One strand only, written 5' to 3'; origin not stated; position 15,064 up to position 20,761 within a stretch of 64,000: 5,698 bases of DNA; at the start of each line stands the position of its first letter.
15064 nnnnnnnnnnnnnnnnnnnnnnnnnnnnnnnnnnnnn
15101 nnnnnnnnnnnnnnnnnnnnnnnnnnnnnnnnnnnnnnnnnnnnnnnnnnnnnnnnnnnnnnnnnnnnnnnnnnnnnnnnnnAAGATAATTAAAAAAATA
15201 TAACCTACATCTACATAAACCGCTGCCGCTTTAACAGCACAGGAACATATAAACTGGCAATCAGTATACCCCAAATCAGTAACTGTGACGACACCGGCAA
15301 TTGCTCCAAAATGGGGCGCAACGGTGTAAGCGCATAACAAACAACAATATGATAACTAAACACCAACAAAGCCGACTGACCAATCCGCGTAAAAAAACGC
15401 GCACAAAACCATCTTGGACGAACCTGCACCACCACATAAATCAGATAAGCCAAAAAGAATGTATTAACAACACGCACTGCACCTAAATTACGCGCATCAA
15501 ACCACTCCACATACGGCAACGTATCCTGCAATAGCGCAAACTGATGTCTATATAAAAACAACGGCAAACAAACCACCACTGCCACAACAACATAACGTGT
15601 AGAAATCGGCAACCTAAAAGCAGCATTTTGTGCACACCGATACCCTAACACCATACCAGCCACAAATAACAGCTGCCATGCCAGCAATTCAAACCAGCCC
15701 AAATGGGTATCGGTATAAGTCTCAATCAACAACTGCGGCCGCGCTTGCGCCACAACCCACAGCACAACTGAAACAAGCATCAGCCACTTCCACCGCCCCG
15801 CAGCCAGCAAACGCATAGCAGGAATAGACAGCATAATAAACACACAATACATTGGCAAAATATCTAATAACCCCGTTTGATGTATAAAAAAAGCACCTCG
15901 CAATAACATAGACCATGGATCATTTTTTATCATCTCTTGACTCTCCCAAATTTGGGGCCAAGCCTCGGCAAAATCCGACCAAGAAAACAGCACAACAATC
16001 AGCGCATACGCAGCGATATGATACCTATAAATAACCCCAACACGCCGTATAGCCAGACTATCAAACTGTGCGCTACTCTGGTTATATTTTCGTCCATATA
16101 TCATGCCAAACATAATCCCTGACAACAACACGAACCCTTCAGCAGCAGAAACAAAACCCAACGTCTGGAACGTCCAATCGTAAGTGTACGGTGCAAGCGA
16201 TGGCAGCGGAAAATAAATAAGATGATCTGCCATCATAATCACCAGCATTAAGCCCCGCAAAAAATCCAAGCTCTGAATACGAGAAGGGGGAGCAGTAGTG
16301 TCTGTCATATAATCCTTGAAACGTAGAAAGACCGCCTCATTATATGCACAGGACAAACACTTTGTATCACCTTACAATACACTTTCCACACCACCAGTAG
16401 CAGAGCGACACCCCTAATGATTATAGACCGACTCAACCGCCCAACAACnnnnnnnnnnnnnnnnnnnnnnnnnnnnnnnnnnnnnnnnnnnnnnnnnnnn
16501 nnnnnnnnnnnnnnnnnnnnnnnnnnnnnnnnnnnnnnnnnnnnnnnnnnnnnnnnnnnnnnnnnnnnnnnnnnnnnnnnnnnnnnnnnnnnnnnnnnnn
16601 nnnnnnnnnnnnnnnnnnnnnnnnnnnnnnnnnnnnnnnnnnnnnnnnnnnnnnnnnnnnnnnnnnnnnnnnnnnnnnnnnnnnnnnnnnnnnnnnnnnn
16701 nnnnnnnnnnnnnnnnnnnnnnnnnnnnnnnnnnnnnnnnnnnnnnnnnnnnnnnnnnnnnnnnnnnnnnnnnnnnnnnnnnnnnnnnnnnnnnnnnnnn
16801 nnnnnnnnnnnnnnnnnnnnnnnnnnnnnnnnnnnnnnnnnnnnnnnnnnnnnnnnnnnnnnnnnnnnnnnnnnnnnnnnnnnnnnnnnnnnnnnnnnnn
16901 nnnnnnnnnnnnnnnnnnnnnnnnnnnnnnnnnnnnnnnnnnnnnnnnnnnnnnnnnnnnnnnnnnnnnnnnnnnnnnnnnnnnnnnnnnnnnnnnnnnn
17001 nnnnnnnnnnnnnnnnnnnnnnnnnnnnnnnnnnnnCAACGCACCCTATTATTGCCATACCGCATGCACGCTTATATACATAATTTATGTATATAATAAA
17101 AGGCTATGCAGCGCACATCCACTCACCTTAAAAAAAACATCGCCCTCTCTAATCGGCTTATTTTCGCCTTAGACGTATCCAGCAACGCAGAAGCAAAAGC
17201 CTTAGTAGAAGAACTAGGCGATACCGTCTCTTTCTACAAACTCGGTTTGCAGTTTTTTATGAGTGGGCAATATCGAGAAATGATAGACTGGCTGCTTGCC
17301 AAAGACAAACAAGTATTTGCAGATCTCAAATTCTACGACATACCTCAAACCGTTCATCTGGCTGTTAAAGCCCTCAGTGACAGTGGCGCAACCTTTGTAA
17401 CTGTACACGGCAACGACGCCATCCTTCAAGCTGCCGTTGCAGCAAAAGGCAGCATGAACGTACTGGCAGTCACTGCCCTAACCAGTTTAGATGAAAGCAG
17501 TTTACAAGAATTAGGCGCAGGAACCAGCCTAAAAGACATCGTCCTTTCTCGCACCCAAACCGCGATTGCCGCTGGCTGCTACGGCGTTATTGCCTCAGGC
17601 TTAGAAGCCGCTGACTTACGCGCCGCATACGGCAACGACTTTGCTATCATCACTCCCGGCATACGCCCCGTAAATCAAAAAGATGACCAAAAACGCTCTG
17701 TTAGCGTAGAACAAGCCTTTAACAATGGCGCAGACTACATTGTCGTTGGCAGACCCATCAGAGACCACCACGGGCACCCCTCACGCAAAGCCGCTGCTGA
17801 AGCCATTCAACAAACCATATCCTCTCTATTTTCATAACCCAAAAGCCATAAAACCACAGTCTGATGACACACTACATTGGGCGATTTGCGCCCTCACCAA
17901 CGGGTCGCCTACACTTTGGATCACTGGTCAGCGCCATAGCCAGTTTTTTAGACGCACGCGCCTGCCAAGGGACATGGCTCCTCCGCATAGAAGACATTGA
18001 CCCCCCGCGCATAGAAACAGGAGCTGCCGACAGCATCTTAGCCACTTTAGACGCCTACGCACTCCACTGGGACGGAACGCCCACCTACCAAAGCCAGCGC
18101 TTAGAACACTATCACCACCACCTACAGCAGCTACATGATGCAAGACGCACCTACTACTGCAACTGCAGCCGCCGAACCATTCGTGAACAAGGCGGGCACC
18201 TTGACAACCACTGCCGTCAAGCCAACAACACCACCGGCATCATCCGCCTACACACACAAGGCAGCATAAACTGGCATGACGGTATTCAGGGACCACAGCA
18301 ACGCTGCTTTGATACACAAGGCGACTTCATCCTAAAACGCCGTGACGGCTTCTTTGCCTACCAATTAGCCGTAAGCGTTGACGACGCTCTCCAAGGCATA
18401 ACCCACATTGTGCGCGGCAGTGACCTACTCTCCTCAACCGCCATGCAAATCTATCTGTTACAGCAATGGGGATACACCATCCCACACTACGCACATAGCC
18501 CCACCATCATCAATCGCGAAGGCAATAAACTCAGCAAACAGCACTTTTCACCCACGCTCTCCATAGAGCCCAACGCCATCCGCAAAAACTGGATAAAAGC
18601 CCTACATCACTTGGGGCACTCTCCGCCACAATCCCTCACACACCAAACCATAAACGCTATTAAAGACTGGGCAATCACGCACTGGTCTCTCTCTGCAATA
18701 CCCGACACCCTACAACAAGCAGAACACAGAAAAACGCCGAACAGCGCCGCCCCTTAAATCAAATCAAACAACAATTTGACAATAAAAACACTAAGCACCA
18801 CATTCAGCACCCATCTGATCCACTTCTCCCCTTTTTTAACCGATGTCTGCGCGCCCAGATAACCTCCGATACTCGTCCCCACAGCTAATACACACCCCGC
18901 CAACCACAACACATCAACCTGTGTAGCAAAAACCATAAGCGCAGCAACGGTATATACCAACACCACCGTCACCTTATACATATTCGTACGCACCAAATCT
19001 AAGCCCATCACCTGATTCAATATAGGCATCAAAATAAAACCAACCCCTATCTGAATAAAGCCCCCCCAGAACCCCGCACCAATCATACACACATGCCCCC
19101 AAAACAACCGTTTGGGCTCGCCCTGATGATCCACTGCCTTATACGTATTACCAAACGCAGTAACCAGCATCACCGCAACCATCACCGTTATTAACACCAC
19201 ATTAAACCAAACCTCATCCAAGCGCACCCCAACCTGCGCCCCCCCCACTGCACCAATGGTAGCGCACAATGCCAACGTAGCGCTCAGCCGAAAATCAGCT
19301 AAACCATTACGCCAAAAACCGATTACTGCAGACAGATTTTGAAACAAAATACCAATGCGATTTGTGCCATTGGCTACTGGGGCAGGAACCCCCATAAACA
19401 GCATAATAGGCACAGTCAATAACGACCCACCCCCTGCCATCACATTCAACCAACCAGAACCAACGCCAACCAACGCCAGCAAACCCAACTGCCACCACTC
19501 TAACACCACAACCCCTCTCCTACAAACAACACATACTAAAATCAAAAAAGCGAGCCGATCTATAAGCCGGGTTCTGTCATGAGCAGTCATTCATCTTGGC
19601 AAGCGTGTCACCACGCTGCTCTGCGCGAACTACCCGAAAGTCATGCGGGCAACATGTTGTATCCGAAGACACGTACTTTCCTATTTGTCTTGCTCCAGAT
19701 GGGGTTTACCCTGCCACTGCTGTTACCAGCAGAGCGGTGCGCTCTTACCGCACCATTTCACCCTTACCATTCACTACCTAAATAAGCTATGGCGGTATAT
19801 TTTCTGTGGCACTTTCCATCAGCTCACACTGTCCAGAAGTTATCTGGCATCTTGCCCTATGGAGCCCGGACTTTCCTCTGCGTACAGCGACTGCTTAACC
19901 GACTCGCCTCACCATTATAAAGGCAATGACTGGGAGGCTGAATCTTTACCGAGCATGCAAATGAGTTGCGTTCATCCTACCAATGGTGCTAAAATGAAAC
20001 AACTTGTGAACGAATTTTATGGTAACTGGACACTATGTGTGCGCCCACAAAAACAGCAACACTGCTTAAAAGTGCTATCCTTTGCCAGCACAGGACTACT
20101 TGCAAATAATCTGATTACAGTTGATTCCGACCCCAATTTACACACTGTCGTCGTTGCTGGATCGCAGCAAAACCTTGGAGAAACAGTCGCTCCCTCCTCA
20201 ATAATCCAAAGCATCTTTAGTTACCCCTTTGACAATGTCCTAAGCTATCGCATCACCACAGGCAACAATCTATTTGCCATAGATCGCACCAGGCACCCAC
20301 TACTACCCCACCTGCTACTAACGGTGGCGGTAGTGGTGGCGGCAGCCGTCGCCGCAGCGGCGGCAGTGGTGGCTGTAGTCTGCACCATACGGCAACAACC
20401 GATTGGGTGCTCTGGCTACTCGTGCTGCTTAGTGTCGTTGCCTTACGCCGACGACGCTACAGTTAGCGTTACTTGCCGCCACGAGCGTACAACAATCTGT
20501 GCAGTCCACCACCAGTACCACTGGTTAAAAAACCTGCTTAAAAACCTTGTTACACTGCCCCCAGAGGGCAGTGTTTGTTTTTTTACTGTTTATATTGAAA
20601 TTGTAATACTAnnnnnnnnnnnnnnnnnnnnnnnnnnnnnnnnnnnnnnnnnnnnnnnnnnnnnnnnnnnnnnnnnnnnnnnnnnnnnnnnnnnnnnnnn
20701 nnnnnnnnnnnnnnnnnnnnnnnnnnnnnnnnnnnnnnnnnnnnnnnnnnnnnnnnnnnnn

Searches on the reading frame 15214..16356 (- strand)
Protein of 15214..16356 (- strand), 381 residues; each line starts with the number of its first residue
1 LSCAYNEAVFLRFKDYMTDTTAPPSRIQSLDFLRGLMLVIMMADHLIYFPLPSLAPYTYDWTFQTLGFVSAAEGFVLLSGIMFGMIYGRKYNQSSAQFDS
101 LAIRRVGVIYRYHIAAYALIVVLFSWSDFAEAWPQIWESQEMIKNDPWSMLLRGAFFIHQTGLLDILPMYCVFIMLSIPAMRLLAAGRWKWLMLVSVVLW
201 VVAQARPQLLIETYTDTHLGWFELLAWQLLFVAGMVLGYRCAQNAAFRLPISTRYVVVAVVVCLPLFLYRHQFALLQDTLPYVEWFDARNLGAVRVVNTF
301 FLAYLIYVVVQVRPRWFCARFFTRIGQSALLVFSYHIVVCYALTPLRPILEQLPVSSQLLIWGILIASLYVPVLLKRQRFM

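Call 8: search_protein_families(library=ncbifam, proteins=[window:15214-16356:-], max_evalue=0.01)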
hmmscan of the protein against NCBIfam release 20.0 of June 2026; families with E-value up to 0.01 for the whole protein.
window:15214-16356:- (381 aa): 0 families

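Call 9: search_protein_families(library=pfam, proteins=[window:15214-16356:-], max_evalue=0.001)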
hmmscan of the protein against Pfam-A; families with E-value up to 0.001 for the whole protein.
window:15214-16356:- (381 aa): 2 families
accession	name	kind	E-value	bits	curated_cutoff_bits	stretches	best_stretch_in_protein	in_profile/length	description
PF10129.15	OpgC_C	-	6.2e-53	180.4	21.4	1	26-374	1-351/358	OpgC protein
PF01757.29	Acyl_transf_3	-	1e-07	31.8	31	1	28-375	2-324/326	Acyltransferase domain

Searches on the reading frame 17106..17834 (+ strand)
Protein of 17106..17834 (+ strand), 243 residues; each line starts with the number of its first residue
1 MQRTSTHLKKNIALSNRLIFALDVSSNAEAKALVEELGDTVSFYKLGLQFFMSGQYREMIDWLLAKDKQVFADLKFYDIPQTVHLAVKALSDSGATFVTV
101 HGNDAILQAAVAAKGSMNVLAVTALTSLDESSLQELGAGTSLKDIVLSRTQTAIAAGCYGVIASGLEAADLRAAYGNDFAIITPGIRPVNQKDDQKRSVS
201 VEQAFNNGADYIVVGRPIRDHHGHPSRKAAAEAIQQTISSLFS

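Call 8: search_protein_families(library=ncbifam, proteins=[window:17106-17834:+], max_evalue=0.01)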
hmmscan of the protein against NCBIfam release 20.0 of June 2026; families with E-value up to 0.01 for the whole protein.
window:17106-17834:+ (243 aa): 4 families
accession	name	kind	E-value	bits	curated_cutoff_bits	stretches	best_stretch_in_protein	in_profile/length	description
NF001273.0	PRK00230.1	equivalog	1.3e-64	217.8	193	1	15-239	4-230/233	orotidine-5'-phosphate decarboxylase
TIGR01740.1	pyrF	equivalog_domain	1.6e-49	168.5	92.3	1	18-234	1-215/216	orotidine-5'-phosphate decarboxylase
NF010386.0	PRK13813.1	equivalog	4.2e-39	134.4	208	1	15-239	4-214/216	orotidine 5'-phosphate decarboxylase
TIGR03128.2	RuMP_HxlA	equivalog_domain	9e-05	22.2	200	1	20-110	3-93/205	3-hexulose-6-phosphate synthase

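Call 9: search_protein_families(library=pfam, proteins=[window:17106-17834:+], max_evalue=0.001)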
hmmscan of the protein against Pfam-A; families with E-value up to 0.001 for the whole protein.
window:17106-17834:+ (243 aa): 1 family
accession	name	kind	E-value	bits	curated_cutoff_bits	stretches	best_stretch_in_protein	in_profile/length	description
PF00215.30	OMPdecase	-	6.9e-45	154.1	27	1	17-228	2-217/221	Orotidine 5'-phosphate decarboxylase / HUMPS family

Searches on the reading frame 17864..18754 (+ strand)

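Call 8: search_protein_families(library=ncbifam, proteins=[window:17864-18754:+], max_evalue=0.01)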
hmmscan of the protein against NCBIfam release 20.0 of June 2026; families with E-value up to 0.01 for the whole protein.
window:17864-18754:+ (297 aa): 10 families
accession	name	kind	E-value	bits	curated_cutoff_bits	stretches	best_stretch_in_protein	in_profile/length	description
NF004314.0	PRK05710.1-3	equivalog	4.5e-101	338.1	256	1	2-285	5-293/297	tRNA glutamyl-Q(34) synthetase GluQRS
TIGR03838.1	queuosine_YadB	equivalog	2.1e-96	322.5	276.7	1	4-265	1-270/272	tRNA glutamyl-Q(34) synthetase GluQRS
NF004312.0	PRK05710.1-1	equivalog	2.4e-92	309.6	453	1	2-284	12-296/306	tRNA glutamyl-Q(34) synthetase GluQRS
NF004313.0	PRK05710.1-2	equivalog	1e-83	281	380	1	2-275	3-291/299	tRNA glutamyl-Q(34) synthetase GluQRS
NF004315.1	PRK05710.1-4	equivalog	4.6e-62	209.9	250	2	6-109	1-104/274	tRNA glutamyl-Q(34) synthetase GluQRS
TIGR00464.1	gltX_bact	equivalog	1.2e-56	192.5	289.95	1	7-228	5-247/470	glutamate--tRNA ligase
NF003169.0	PRK04156.1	equivalog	2.6e-26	92.4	516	2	6-109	104-208/567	glutamate--tRNA ligase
TIGR00463.1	gltX_arch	equivalog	1.2e-25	90.1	401.75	2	5-109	95-198/560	glutamate--tRNA ligase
TIGR00440.1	glnS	equivalog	5.3e-12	45.4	425.8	1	7-117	4-114/524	glutamine--tRNA ligase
NF011291.0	PRK14703.1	equivalog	5.4e-11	41.5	681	1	5-118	33-146/769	glutamine--tRNA ligase/YqeY domain fusion protein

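Call 9: search_protein_families(library=pfam, proteins=[window:17864-18754:+], max_evalue=0.001)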
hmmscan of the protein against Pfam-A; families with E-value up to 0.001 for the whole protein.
window:17864-18754:+ (297 aa): 1 family
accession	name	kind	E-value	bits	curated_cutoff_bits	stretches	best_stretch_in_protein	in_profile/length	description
PF00749.27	tRNA-synt_1c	-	9.9e-43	146.7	23.4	1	7-231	5-252/314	tRNA synthetases class I (E and Q), catalytic domain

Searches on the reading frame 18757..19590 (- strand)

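Call 8: search_protein_families(library=ncbifam, proteins=[window:18757-19590:-], max_evalue=0.01)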
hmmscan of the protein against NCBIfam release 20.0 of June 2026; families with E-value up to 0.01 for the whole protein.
window:18757-19590:- (278 aa): 1 family
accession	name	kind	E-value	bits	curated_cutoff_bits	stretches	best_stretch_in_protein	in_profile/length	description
NF007909.0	PRK10621.1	equivalog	1.3e-19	70.6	383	1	34-276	11-253/266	hypothetical protein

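Call 9: search_protein_families(library=pfam, proteins=[window:18757-19590:-], max_evalue=0.001)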
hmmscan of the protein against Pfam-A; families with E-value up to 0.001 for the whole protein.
window:18757-19590:- (278 aa): 1 family
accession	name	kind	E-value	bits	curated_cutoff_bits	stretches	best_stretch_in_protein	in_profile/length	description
PF01925.25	TauE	-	5.8e-41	141.1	32.6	1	38-273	1-237/237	Sulfite exporter TauE/SafE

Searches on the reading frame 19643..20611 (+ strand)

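Call 8: search_protein_families(library=ncbifam, proteins=[window:19643-20611:+], max_evalue=0.01)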
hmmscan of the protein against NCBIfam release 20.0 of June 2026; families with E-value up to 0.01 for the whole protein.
window:19643-20611:+ (323 aa): 1 family
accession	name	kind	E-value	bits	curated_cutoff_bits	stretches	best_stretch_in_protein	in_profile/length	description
NF006107.0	PRK08258.1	equivalog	0.0079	15.5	330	0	143-250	39-138/277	enoyl-CoA hydratase family protein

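Call 9: search_protein_families(library=pfam, proteins=[window:19643-20611:+], max_evalue=0.001)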
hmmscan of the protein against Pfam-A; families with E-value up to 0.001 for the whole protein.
window:19643-20611:+ (323 aa): 0 families
